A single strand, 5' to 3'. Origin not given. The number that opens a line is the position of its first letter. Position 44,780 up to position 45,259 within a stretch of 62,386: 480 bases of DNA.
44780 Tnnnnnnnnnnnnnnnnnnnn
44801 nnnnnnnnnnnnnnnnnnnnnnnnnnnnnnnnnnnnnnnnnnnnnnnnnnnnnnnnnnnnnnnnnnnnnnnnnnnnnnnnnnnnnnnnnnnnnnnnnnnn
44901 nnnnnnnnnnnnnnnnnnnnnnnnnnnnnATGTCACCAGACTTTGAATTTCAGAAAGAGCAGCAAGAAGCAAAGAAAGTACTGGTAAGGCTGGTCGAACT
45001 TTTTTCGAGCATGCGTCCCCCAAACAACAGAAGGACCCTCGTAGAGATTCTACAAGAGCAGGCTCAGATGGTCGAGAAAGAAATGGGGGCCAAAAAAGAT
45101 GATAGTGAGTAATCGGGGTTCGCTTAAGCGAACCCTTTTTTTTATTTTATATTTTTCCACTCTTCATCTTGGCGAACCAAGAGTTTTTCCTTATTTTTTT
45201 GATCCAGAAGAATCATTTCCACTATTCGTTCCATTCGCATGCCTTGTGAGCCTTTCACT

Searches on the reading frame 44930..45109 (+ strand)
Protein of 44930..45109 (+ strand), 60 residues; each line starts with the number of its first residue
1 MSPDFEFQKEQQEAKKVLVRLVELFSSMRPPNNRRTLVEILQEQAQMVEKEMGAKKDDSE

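Call 95: search_protein_families(library=pfam, max_evalue=0.01, proteins=[window:44930-45109:+])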
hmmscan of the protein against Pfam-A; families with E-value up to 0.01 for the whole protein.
seq(60 aa): 1 family
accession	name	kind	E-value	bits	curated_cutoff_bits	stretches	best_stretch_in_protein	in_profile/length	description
PF10187.15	FAM192A_Fyv6_N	-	0.0056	17.3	20.2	1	8-54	12-59/104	FAM192A/Fyv6, N-terminal domain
